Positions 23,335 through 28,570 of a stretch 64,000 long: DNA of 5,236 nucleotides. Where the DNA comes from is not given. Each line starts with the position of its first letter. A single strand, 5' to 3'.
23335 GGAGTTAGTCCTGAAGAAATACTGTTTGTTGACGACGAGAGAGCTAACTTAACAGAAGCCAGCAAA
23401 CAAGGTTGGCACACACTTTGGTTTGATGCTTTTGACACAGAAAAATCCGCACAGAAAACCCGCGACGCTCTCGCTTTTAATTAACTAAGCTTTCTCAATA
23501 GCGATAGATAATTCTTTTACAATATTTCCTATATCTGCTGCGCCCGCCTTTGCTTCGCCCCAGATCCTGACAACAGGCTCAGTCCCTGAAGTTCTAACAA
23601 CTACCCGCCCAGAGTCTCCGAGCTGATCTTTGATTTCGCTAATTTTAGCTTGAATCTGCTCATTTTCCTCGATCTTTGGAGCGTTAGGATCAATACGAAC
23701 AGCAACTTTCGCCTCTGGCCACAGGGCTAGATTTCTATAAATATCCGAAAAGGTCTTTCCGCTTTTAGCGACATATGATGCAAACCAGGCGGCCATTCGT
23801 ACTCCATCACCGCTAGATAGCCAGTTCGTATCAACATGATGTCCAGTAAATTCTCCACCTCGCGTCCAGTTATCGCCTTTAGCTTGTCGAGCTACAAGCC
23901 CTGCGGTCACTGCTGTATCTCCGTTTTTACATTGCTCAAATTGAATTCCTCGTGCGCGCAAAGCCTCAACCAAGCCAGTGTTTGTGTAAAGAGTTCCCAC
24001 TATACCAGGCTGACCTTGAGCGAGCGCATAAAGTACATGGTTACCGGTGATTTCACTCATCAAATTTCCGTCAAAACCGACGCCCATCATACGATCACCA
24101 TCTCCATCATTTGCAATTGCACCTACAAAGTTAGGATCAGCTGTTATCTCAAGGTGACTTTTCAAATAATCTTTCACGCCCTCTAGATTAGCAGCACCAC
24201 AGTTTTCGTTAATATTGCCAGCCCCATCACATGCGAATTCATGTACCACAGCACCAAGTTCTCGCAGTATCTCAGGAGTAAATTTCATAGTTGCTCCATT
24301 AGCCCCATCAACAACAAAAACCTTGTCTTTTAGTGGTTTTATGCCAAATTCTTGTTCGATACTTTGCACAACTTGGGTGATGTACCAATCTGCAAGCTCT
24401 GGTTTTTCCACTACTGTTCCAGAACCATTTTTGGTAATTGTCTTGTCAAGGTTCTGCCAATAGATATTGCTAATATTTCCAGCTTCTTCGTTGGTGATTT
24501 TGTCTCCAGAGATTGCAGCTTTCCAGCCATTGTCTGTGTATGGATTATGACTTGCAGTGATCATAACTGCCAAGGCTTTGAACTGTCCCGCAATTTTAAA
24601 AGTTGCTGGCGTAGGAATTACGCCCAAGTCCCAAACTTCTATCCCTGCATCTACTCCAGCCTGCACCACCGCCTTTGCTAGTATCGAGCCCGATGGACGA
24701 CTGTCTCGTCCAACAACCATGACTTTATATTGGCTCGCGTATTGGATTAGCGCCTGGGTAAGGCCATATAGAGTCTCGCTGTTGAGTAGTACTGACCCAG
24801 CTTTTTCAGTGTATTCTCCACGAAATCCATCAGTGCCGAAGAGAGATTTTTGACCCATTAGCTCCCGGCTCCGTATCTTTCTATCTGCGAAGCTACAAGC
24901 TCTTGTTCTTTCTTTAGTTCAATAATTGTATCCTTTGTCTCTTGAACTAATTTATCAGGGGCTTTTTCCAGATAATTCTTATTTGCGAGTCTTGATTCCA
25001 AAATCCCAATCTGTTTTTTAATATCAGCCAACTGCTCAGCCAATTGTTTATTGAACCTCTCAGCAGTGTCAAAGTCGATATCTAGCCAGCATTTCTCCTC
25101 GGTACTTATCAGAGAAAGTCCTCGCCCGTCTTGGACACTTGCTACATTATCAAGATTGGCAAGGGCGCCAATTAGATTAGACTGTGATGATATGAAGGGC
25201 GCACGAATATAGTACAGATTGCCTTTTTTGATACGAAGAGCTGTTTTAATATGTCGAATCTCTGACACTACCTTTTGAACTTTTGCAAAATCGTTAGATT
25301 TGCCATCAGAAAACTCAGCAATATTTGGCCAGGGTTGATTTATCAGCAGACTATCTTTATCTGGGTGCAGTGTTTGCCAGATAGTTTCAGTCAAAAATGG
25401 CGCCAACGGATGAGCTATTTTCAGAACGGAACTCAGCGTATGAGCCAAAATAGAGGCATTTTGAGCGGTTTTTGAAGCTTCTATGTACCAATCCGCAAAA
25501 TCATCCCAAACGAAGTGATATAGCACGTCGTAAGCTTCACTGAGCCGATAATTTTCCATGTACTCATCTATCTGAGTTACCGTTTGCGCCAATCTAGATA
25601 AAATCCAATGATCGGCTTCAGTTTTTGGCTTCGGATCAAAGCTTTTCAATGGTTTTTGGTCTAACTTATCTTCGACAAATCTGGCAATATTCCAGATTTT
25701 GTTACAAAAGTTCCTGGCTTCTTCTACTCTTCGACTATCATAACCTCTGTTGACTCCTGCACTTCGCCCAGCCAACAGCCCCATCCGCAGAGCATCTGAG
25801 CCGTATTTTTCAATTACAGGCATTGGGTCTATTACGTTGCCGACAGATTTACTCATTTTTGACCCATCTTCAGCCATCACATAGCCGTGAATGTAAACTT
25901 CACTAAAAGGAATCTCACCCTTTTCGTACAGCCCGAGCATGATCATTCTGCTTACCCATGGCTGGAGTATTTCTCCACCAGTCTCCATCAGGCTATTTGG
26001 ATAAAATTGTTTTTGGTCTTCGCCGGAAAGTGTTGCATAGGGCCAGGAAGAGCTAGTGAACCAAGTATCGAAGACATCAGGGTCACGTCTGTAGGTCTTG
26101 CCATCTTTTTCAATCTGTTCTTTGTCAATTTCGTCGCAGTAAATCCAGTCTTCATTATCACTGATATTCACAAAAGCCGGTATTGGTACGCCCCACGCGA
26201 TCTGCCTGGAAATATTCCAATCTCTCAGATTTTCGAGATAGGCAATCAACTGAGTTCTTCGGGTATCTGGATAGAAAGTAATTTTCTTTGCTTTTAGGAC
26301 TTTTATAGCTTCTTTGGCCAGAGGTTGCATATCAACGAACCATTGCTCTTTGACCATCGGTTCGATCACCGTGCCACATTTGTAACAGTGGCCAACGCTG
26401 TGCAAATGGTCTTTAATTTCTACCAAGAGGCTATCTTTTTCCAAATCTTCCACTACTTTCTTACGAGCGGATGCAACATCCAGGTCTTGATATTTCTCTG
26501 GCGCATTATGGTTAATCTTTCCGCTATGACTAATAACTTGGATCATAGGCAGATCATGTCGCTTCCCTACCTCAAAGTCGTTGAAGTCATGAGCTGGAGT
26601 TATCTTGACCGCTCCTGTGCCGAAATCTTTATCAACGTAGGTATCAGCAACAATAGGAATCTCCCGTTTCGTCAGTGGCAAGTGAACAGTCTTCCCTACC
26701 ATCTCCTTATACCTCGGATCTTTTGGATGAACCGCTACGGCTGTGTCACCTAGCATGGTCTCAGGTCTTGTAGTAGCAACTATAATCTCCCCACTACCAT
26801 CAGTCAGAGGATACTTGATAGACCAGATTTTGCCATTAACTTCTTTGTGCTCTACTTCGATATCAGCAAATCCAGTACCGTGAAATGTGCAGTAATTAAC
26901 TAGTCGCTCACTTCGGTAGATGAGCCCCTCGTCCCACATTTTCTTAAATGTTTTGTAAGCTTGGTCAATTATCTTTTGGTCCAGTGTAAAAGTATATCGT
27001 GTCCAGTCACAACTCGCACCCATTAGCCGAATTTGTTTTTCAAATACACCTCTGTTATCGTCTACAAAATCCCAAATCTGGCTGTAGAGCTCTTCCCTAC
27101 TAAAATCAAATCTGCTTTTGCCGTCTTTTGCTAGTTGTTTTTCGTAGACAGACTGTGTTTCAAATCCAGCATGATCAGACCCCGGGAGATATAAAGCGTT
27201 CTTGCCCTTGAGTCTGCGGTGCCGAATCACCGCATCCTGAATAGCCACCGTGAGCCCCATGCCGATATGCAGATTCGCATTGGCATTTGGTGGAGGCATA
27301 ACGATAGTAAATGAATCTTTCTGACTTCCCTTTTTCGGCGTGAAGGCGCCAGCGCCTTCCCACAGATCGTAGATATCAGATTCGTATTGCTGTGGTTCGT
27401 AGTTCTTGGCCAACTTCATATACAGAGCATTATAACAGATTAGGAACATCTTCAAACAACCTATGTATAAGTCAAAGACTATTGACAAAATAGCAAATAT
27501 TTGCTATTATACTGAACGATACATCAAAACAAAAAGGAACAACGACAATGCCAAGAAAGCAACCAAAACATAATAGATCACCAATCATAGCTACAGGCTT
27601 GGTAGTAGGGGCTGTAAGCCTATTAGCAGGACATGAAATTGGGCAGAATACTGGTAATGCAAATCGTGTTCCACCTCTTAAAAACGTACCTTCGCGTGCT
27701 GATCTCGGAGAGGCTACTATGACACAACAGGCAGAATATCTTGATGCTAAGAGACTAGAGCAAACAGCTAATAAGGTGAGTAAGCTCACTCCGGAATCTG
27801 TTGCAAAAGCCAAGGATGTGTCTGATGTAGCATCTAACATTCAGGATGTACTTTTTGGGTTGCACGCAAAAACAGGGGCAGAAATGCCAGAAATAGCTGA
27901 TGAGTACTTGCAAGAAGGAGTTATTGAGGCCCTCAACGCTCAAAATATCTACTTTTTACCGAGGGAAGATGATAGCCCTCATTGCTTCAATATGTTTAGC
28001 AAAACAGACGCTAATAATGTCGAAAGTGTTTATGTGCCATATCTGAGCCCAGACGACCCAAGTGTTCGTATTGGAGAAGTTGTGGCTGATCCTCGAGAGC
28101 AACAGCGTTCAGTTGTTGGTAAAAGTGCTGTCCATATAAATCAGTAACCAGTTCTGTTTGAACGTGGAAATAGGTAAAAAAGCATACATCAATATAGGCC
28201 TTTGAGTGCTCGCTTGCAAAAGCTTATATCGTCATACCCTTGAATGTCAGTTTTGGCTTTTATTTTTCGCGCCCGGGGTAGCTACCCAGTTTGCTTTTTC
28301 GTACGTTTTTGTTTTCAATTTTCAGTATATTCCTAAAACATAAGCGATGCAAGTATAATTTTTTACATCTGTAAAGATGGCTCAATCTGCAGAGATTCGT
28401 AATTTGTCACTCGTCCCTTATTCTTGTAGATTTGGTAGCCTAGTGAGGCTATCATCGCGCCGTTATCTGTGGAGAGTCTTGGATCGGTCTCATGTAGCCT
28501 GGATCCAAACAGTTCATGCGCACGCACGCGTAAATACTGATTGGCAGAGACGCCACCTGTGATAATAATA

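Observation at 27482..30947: Identical 25-nt promoter with an embedded perfect palindromic operator in front of two separate membrane-protein genes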

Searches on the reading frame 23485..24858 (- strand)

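Call 9: search_protein_families(library=pfam, proteins=[window:23485-24858:-], max_evalue=0.01)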
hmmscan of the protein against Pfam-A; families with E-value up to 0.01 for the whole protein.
window:23485-24858:- (457 aa): 4 families
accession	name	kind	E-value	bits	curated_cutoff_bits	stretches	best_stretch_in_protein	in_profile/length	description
PF02878.22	PGM_PMM_I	-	1.4e-27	96.5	22.5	1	5-135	2-133/138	Phosphoglucomutase/phosphomannomutase, alpha/beta/alpha domain I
PF02880.22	PGM_PMM_III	-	2.2e-12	47.5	20.7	1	278-376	8-110/115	Phosphoglucomutase/phosphomannomutase, alpha/beta/alpha domain III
PF00408.26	PGM_PMM_IV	-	2.5e-11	43.9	23.1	1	392-449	8-64/68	Phosphoglucomutase/phosphomannomutase, C-terminal domain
PF02879.22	PGM_PMM_II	-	1.2e-10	42.3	29.3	1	159-260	3-99/103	Phosphoglucomutase/phosphomannomutase, alpha/beta/alpha domain II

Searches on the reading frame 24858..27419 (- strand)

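Call 9: search_protein_families(library=pfam, proteins=[window:24858-27419:-], max_evalue=0.01)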
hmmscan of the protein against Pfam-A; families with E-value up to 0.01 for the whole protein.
window:24858-27419:- (853 aa): 6 families
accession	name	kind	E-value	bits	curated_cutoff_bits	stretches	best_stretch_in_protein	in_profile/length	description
PF00133.28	tRNA-synt_1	-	2e-112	376.4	22.7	1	16-549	2-403/414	tRNA synthetases class I (I, L, M and V)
PF08264.19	Anticodon_1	-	3.6e-35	121.4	25.1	1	603-733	1-141/148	Anticodon-binding domain of tRNA ligase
PF09334.17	tRNA-synt_1g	-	4.1e-21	75.6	20.1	2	344-567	168-373/391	tRNA synthetases class I (M)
PF13603.12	tRNA-synt_1_2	-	1.3e-14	54.6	25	1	242-303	86-147/185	Leucyl-tRNA synthetase, editing domain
PF10458.14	Val_tRNA-synt_C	-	5.6e-09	36.6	25.9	1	790-847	6-63/66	Valyl tRNA synthetase tRNA binding arm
PF01406.26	tRNA-synt_1e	-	0.0012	18.7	27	1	504-550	236-282/301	tRNA synthetases class I (C) catalytic domain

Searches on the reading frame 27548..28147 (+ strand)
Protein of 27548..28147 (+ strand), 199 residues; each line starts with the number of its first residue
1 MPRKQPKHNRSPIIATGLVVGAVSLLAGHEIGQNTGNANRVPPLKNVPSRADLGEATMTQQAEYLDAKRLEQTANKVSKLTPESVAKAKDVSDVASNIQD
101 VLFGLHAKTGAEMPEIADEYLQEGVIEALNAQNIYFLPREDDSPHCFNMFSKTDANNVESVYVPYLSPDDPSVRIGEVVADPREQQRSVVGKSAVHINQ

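Call 9: search_protein_families(library=pfam, proteins=[window:27548-28147:+], max_evalue=0.01)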
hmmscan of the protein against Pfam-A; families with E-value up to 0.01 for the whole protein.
window:27548-28147:+ (199 aa): 0 families

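Call 11: find_homologous_proteins(query=window:27548-28147:+)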
Query window:27548-28147:+ (199 aa): 2 proteins with E <= 0.001 among 230 candidates.
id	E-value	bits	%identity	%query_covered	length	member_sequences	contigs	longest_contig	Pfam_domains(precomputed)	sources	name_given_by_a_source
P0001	3.4e-122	423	98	100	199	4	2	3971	-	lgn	-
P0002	1.0e-106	373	89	97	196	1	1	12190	-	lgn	-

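Call 67: predict_structure(alignment_id=A6)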
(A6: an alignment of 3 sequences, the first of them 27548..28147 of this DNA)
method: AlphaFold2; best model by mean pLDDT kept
length: 199 residues; sequences in the alignment: 3
mean_pLDDT: 52.6   pTM: 0.49
mean pLDDT of the five models: 52.6, 48.4, 45.8, 36.7, 35.5
residues with pLDDT >= 90: 1; 70-90: 61; 50-70: 36; < 50: 101
segments of 3 or more residues with pLDDT < 50: 1-48, 139-146, 156-199
pLDDT, mean of each block of 10 residues (from residue 1): 33 25 27 37 45 58 72 83 85 77 74 72 76 61 51 49 37 30 30 24
secondary structure, 60 per line:
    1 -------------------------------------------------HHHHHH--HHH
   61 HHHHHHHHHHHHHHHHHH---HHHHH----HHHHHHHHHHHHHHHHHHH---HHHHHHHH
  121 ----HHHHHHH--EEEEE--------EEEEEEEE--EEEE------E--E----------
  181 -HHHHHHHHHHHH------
elements in order: H50-55 H58-78 H82-86 H91-109 H113-120 H125-131 E134-138 E147-154 E157-160 H182-193

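Call 101: search_protein_families(library=ncbifam, proteins=[window:27548-28147:+], max_evalue=0.01)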
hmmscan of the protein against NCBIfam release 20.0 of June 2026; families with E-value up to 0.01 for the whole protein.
window:27548-28147:+ (199 aa): 0 families

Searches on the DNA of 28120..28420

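Call 77: search_rna_families(source=window, start=28120, end=28420, threshold=evalue, max_evalue=5, show_alignments=2)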
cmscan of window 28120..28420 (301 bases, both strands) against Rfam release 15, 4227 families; matches with E-value up to 5: 2.
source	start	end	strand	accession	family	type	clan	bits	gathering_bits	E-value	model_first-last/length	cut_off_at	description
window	28305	28347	+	RF02143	HYMAI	Gene; lncRNA;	-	20.1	80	0.041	199-241/241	no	Hydatidiform mole associated and imprinted conserved region 1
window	28174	28207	-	RF01378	CRISPR-DR65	Gene; CRISPR;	-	17.7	43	3.3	1-37/37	no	CRISPR RNA direct repeat element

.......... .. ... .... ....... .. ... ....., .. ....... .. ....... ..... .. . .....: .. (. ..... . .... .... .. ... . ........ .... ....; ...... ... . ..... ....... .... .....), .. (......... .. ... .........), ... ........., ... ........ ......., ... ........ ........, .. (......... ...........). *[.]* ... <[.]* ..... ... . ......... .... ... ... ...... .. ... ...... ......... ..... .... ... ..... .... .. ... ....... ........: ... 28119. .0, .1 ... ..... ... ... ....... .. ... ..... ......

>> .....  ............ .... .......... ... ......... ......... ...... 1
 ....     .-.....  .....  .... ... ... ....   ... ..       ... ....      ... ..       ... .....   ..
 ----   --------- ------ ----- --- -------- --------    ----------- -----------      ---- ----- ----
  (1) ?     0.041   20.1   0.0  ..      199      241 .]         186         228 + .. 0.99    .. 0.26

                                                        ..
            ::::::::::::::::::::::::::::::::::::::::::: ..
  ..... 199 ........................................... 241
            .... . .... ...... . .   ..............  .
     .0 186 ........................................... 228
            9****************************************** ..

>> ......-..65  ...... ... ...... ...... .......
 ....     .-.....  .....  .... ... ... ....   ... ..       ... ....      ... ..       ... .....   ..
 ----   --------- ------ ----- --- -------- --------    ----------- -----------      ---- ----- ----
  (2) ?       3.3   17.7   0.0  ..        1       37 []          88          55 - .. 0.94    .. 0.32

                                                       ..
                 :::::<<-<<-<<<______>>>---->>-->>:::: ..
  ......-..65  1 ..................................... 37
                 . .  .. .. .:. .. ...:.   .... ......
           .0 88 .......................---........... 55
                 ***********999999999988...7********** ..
